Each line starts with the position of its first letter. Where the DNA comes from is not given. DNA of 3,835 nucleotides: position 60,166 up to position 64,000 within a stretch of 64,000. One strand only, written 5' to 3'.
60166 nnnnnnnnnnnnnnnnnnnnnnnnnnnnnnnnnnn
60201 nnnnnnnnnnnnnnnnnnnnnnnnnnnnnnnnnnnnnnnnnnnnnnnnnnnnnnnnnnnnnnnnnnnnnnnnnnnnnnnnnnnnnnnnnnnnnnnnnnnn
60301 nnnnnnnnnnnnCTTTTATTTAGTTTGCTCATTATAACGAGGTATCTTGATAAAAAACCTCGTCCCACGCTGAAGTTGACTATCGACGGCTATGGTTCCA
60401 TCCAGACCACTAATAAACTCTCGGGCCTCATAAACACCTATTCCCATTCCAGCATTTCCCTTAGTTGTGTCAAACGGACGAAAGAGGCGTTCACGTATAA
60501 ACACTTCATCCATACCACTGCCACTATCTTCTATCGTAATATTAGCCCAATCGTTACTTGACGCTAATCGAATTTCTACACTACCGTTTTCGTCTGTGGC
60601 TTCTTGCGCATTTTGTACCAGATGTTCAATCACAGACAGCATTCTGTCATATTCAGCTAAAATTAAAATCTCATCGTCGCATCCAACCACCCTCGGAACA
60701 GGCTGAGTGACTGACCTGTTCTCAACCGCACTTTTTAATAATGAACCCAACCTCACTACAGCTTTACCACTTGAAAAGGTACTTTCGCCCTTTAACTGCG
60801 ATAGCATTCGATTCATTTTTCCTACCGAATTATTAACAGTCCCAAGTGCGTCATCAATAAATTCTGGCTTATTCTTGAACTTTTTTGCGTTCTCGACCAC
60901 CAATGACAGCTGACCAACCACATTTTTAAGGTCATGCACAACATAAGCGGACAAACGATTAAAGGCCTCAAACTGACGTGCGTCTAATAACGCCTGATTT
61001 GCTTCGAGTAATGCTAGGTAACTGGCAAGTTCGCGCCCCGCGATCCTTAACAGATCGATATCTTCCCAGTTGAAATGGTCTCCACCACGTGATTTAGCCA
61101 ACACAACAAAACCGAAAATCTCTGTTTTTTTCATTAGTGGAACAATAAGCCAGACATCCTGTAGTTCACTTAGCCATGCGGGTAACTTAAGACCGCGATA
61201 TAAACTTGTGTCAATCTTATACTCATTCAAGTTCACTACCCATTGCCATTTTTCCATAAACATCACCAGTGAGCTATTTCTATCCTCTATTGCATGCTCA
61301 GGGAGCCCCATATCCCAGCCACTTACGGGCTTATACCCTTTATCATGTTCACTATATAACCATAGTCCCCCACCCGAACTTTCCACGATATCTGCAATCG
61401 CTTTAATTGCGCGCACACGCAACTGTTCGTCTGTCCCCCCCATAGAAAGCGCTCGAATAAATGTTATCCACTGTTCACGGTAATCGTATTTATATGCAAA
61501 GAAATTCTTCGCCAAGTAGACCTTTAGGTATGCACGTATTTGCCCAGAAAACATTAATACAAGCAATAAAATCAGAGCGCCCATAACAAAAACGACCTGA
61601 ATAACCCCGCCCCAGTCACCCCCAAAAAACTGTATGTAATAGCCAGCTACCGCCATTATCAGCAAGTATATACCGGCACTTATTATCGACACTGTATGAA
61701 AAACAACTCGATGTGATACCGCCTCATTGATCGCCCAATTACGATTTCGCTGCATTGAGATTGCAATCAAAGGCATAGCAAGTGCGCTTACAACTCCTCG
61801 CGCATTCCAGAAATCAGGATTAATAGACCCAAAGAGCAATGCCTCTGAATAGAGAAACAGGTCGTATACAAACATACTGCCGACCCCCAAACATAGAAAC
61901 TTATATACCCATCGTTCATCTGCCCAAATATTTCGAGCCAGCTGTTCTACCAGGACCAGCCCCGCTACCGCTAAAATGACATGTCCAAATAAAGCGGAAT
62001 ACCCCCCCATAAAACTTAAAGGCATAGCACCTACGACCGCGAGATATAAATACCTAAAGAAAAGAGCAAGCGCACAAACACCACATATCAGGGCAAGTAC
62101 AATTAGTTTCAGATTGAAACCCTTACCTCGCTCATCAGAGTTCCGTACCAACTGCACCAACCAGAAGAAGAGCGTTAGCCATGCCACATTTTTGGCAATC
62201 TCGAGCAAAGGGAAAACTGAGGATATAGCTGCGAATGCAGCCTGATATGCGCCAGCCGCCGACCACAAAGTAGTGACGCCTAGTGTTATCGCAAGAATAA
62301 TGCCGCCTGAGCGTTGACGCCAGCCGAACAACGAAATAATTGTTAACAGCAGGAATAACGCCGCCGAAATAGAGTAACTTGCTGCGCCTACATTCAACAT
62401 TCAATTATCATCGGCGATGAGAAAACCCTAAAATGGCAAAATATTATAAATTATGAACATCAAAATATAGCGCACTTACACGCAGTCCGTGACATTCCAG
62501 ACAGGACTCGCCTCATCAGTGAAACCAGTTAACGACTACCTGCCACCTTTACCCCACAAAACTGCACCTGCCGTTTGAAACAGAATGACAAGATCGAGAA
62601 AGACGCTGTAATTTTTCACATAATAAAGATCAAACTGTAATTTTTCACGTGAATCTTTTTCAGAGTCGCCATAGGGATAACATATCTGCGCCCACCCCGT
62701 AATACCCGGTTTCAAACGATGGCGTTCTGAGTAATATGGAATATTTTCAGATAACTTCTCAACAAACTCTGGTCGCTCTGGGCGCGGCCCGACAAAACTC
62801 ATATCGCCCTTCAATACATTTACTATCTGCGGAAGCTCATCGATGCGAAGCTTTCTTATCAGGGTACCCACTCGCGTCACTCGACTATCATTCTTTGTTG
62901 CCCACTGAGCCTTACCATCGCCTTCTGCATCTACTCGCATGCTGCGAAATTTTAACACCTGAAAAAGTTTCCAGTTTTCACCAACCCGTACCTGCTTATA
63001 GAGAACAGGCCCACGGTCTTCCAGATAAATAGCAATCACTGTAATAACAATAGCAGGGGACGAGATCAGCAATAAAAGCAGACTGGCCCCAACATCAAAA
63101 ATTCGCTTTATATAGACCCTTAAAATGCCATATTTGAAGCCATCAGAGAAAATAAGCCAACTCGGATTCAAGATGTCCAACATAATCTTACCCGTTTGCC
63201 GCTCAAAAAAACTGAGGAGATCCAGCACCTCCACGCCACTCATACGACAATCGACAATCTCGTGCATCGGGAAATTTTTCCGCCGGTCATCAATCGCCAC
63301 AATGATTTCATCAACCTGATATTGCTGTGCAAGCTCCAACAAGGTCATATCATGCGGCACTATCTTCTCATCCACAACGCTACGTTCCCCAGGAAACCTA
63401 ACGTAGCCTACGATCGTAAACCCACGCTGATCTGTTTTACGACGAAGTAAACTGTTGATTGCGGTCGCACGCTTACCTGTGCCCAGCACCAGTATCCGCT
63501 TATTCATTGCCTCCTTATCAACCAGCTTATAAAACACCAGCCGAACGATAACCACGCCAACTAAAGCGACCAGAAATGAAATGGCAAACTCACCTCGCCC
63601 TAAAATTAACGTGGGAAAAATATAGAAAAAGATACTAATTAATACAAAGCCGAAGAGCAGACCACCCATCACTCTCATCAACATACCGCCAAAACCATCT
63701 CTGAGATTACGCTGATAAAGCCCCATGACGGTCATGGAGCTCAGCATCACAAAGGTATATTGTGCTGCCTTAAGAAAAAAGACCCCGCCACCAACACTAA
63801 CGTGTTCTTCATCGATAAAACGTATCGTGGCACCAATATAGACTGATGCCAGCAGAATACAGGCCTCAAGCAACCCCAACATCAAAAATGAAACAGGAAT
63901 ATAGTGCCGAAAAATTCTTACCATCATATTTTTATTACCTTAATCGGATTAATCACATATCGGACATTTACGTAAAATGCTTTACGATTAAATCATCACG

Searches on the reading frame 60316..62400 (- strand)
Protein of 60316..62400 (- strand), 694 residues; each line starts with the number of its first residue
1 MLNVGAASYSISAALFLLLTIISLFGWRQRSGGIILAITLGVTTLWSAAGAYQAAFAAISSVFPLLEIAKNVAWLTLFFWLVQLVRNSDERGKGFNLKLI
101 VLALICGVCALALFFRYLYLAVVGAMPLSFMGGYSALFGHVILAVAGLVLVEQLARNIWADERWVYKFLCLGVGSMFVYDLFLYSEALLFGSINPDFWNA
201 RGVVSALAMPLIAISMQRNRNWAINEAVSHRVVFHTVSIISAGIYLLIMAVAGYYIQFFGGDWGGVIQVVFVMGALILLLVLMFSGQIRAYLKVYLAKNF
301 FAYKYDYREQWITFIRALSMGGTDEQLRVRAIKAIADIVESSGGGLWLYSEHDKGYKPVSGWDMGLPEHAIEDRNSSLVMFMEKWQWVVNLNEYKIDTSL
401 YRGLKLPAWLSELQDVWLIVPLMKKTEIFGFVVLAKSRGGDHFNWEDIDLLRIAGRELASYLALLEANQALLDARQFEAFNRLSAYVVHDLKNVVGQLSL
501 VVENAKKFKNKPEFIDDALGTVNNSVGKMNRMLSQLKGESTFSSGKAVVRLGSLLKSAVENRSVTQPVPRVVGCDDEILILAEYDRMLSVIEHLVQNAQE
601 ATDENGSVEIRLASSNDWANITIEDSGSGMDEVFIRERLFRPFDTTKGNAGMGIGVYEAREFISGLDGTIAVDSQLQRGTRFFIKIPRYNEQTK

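Call 3: search_protein_families(library=ncbifam, proteins=[window:60316-62400:-])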
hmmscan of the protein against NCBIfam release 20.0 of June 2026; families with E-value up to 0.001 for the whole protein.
window:60316-62400:- (694 aa): 65 families (the best 25 are shown)
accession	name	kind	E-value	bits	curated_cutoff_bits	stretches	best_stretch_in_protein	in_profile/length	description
TIGR02916.1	PEP_his_kin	equivalog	2e-229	763.7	300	1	8-687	2-679/679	XrtA/PEP-CTERM system histidine kinase PrsK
NF010411.0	PRK13837.1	equivalog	4.8e-19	67.9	647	1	414-692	377-679/828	two-component system VirA-like sensor kinase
NF008468.0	PRK11360.1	equivalog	7.8e-17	60.8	646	1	479-692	395-612/616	two-component system sensor histidine kinase AtoS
NF046044.1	PnpS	equivalog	4.7e-15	55.5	400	1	549-687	252-390/390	two-component system histidine kinase PnpS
TIGR02966.1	phoR_proteo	equivalog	6.3e-14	51.7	334.2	1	485-685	119-332/333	phosphate regulon sensor histidine kinase PhoR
NF008298.1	PRK11086.1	subfamily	6.7e-14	51.2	520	1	586-689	423-526/529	DcuS/MalK family sensor histidine kinase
NF007688.0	PRK10364.1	equivalog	8.9e-14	51.1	479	1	579-692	344-455/460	two-component system sensor histidine kinase ZraS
NF006800.0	PRK09303.1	equivalog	1.1e-13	50.9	342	1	465-693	138-382/383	histidine kinase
NF053867.1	SprKinKinDBac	equivalog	1.3e-13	50.3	775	1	575-690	386-499/500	sporulation kinase KinD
TIGR02956.1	TMAO_torS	equivalog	1.4e-12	46.6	676.5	1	554-687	549-681/967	TMAO reductase system sensor histidine kinase/response regulator TorS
NF033092.0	HK_WalK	equivalog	1.7e-12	46.7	725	1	576-687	478-593/594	cell wall metabolism sensor histidine kinase WalK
NF041210.1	his_kin_PieS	equivalog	4.9e-12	45.6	850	1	571-691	349-473/474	two component system sensor histidine kinase PieS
NF041735.1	hist_kin_RppB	equivalog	7.7e-12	44.7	400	1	572-687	319-438/438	two-component system sensor histidine kinase RppB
NF038348.1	T2SS_HK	subfamily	2.9e-11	42.5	450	1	589-687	474-572/574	histidine kinase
NF008099.0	PRK10841.1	equivalog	9.6e-11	40.2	920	1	585-693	584-695/949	two-component system sensor histidine kinase RcsC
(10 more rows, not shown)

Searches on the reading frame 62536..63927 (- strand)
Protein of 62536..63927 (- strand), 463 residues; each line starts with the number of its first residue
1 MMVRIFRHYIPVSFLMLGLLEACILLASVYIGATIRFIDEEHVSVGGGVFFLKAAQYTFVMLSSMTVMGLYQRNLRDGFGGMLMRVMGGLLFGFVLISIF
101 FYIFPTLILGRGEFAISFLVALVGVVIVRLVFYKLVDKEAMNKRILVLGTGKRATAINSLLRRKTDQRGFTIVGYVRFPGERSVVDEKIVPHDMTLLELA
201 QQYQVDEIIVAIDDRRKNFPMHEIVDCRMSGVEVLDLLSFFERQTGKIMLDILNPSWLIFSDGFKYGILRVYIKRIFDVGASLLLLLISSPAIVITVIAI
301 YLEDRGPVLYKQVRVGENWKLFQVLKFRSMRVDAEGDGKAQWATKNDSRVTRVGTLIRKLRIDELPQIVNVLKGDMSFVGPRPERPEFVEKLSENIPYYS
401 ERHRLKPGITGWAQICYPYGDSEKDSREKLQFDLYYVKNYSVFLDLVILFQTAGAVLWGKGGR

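Call 3: search_protein_families(library=ncbifam, proteins=[window:62536-63927:-])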
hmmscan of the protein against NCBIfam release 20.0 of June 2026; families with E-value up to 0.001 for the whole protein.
window:62536-63927:- (463 aa): 10 families
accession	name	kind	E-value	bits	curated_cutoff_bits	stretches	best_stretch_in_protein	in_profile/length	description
TIGR03013.1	EpsB_2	subfamily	2.4e-173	577.3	393.35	1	21-463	3-443/443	TIGR03013 family XrtA/PEP-CTERM system glycosyltransferase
TIGR03025.1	EPS_sugtrans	subfamily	3.5e-125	418.7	295.55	1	50-461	29-443/445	exopolysaccharide biosynthesis polyprenyl glycosylphosphotransferase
TIGR03023.1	WcaJ_sugtrans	equivalog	3e-92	310.3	410.75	1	20-460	2-450/453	undecaprenyl-phosphate glucose phosphotransferase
TIGR03022.1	WbaP_sugtrans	subfamily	3.3e-63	214.5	403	1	28-462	12-455/456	undecaprenyl-phosphate galactose phosphotransferase WbaP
NF007518.0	PRK10124.1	equivalog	7.7e-53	179.8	684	1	115-452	113-453/464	undecaprenyl-phosphate glucose phosphotransferase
NF050817.1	PolSacchBiosHfsE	equivalog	4.4e-46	157.6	750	1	51-456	48-459/467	polysaccharide biosynthesis protein HfsE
NF041877.1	EPS_EpsZ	equivalog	5.7e-45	153.8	800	1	118-461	107-457/459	exopolysaccharide biosynthesis polyisoprenyl-phosphate hexose-1-phosphate transferase EpsZ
NF052601.1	undeca_RfbP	equivalog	5.3e-40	137.2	330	1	272-459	43-238/244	undecaprenyl-phosphate galactose phosphotransferase family protein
NF011751.0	PRK15204.1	equivalog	8.3e-39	133.5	907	1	99-460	102-473/476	undecaprenyl-phosphate galactose phosphotransferase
NF045514.1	glycotran_HepC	equivalog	4.8e-25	88.1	140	1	272-383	115-211/220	heterocyst development glycosyltransferase HepC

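Call 22: find_encoding_contigs(protein=window:62536-63927:-, flank=10000, max_places=4)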
Protein window:62536-63927:- (463 aa): no gene with exactly this product is on record in the collection.
